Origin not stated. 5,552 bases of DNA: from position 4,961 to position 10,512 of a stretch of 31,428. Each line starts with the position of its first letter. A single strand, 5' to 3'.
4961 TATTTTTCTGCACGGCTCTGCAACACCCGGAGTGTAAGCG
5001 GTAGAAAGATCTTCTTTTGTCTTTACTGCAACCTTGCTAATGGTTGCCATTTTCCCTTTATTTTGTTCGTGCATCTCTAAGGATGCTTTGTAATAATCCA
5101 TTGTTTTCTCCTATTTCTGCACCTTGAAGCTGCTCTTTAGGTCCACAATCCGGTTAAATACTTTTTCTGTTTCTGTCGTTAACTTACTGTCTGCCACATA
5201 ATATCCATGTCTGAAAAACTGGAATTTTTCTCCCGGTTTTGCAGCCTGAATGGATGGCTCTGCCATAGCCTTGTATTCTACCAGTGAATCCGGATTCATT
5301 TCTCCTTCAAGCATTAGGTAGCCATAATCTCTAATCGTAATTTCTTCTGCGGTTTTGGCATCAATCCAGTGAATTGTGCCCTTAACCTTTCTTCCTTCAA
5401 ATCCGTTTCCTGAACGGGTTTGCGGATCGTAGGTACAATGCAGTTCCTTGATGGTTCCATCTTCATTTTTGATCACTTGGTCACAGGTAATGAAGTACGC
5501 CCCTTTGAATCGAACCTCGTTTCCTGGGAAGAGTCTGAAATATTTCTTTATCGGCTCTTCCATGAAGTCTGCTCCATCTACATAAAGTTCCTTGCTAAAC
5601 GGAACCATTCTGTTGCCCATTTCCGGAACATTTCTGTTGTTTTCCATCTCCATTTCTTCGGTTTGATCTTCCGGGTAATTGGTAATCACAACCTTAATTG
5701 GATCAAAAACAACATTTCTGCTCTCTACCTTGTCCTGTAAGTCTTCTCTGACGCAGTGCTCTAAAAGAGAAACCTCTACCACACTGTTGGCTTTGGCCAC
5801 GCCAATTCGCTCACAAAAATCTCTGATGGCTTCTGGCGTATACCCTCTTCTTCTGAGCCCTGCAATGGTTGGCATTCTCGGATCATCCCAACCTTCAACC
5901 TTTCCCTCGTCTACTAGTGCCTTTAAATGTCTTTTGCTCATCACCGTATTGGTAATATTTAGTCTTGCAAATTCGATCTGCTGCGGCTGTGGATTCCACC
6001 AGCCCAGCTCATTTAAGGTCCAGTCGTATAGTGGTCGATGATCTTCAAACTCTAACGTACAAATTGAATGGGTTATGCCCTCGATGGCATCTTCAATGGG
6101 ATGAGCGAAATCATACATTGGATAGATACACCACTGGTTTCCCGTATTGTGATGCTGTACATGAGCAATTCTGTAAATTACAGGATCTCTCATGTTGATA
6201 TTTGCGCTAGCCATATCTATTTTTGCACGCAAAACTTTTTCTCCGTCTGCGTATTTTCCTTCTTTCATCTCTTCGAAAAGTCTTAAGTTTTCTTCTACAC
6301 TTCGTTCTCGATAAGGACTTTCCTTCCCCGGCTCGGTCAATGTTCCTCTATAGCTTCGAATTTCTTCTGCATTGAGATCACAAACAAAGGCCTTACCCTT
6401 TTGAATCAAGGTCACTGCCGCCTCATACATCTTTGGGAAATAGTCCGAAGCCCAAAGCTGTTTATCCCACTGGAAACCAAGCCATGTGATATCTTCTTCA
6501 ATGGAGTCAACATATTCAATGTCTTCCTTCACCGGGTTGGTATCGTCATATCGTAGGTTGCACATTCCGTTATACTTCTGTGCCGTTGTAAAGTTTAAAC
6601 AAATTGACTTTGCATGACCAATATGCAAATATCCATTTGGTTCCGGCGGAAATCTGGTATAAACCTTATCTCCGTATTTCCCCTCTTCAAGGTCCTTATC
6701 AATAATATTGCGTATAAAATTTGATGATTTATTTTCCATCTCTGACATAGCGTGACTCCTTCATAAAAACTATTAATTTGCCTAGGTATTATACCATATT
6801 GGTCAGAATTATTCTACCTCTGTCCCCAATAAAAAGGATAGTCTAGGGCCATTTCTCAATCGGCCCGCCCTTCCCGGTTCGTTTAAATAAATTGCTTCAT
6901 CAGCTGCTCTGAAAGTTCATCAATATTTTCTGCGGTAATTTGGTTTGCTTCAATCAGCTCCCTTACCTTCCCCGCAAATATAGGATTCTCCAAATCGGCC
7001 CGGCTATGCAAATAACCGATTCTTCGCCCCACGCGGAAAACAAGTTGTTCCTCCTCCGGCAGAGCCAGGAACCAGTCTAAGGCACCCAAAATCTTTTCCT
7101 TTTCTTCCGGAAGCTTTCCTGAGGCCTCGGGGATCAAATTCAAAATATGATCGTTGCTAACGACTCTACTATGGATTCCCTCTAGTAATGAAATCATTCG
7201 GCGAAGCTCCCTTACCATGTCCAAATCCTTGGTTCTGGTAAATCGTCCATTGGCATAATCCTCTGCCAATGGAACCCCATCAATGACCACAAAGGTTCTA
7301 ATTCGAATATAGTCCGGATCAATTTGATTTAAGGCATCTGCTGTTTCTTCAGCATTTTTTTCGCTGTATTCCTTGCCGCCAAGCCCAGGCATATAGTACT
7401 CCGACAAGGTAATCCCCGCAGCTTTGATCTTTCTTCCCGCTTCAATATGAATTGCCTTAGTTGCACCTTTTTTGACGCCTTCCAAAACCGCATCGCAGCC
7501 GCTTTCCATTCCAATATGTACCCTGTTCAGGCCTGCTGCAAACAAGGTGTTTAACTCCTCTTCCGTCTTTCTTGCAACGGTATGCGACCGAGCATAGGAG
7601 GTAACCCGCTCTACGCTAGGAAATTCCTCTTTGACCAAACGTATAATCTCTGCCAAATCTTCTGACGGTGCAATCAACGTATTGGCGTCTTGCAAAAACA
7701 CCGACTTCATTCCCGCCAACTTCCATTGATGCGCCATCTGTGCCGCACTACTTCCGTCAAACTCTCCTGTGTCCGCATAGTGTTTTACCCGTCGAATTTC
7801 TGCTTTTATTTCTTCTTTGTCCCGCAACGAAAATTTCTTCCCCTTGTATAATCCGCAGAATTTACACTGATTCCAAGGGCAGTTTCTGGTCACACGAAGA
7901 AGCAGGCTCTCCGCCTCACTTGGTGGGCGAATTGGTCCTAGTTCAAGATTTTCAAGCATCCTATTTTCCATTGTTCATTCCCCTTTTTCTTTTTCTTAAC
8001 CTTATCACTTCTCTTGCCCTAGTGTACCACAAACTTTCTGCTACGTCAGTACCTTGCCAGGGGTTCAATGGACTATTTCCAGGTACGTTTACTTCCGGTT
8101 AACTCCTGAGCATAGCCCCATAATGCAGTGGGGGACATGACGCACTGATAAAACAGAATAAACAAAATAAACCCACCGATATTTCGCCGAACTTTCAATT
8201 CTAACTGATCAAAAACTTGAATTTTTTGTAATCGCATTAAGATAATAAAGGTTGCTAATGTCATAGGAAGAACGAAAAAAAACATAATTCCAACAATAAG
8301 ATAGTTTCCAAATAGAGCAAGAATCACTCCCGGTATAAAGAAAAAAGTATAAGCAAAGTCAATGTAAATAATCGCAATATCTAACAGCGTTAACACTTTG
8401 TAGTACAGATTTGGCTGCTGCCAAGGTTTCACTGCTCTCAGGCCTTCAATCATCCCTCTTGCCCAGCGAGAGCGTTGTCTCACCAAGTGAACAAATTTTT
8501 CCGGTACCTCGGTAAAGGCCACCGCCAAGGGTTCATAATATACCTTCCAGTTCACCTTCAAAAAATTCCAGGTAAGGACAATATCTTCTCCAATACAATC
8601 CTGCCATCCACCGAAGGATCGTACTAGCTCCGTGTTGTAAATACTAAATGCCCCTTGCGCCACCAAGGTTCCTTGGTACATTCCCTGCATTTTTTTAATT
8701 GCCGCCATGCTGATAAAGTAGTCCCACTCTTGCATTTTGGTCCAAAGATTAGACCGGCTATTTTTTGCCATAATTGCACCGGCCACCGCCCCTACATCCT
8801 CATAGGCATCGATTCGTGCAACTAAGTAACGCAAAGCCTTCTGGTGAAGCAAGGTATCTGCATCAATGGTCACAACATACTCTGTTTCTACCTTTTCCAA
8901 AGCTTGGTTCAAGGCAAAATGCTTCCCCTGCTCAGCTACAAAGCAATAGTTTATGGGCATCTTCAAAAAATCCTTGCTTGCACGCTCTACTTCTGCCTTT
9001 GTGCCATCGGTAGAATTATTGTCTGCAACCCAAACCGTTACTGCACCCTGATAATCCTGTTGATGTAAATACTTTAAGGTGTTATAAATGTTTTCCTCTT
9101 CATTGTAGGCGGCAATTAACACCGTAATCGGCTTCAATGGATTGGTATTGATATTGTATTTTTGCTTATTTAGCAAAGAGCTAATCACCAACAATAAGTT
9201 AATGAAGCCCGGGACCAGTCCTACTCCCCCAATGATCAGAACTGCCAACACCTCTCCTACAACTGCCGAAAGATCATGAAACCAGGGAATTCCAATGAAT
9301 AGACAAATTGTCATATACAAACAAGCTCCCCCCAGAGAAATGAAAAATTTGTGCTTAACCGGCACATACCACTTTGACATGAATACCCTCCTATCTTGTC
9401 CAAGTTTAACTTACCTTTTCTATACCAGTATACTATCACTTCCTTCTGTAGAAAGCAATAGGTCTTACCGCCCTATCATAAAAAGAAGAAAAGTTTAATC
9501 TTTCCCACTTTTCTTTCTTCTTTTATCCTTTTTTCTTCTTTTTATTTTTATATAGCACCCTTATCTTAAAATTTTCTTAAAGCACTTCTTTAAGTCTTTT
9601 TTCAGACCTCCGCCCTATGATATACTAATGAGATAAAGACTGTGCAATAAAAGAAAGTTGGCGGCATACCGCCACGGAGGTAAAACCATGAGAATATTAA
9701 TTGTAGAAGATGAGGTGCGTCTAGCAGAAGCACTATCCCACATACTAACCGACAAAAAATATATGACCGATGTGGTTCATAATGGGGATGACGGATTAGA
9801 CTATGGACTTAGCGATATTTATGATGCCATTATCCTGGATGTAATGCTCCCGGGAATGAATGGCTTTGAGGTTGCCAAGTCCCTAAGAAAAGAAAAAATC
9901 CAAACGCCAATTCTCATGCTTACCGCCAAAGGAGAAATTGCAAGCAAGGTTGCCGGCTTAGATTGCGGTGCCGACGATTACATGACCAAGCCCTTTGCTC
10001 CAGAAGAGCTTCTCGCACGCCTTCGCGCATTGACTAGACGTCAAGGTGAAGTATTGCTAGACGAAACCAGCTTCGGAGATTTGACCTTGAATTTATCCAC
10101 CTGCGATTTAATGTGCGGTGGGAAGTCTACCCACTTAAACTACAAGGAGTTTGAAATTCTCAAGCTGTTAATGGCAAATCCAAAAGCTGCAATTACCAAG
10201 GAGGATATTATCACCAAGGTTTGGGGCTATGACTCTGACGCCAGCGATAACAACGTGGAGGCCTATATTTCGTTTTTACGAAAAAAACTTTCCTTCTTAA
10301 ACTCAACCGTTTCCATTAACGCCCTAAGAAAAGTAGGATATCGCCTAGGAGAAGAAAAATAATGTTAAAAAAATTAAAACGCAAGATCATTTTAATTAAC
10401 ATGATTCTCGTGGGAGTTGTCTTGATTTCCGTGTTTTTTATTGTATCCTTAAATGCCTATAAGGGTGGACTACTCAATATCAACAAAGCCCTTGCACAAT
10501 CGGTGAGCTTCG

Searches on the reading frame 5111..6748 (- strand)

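Call 65: search_protein_families(library=pfam, proteins=[window:5111-6748:-], max_evalue=0.00001)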
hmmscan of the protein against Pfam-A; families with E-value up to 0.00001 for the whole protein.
window:5111-6748:- (545 aa): 3 families
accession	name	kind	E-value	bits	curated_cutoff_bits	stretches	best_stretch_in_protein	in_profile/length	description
PF00749.27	tRNA-synt_1c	-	9.2e-113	376.7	23.4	1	28-338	1-313/314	tRNA synthetases class I (E and Q), catalytic domain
PF03950.23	tRNA-synt_1c_C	-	1.2e-24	86.8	23.9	1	346-441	6-91/91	tRNA synthetases class I (E and Q), anti-codon binding domain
PF20974.2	tRNA-synt_1c_C2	-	1.8e-14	54.6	23.9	1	458-520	1-69/69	tRNA synthetases class I (E and Q), anti-codon binding domain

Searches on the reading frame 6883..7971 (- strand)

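Call 65: search_protein_families(library=pfam, proteins=[window:6883-7971:-], max_evalue=0.00001)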
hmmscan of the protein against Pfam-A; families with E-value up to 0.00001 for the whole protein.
window:6883-7971:- (362 aa): 1 family
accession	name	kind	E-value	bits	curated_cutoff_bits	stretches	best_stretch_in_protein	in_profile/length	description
PF04055.27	Radical_SAM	-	8.7e-13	49.2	29.5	1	27-203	3-157/166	Radical SAM superfamily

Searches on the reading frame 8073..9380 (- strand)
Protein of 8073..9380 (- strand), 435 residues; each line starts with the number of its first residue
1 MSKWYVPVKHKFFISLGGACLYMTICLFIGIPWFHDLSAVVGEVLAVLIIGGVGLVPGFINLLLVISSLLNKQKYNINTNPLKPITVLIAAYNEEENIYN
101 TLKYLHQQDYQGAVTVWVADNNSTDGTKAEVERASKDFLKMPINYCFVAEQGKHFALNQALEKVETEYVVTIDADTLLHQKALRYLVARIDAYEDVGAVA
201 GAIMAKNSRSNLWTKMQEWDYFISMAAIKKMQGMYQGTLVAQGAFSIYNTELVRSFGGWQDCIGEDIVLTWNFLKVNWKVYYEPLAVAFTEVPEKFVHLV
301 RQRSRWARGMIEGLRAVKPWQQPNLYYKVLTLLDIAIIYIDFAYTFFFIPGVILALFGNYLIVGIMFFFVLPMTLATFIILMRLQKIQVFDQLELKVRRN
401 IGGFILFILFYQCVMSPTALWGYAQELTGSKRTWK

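Call 65: search_protein_families(library=pfam, proteins=[window:8073-9380:-], max_evalue=0.00001)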
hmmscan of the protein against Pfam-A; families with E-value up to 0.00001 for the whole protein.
window:8073-9380:- (435 aa): 5 families
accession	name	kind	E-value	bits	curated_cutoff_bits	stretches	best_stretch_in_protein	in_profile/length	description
PF13641.12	Glyco_tranf_2_3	-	1.1e-26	94.7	27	1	84-309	2-230/230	Glycosyltransferase like family 2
PF00535.33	Glycos_transf_2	-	1.7e-24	87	23.3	1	86-254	1-165/168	Glycosyl transferase family 2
PF13632.12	Glyco_trans_2_3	-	1.9e-19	70.7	27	1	168-379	1-197/198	Glycosyl transferase family group 2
PF13506.12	Glyco_transf_21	-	3.5e-12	46.6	21.7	1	151-308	16-174/174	Glycosyl transferase family 21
PF03142.21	Chitin_synth_2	-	5.3e-11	42.3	27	1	166-250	202-286/527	Chitin synthase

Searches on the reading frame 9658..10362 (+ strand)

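Call 65: search_protein_families(library=pfam, proteins=[window:9658-10362:+], max_evalue=0.00001)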
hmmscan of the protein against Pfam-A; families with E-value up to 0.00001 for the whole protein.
window:9658-10362:+ (234 aa): 2 families
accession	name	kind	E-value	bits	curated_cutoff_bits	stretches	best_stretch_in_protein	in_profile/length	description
PF00072.30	Response_reg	-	1.9e-28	99.3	30.2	1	13-122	1-110/111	Response regulator receiver domain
PF00486.34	Trans_reg_C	-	4.6e-20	71.9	26.2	1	155-230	1-77/77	Transcriptional regulatory protein, C terminal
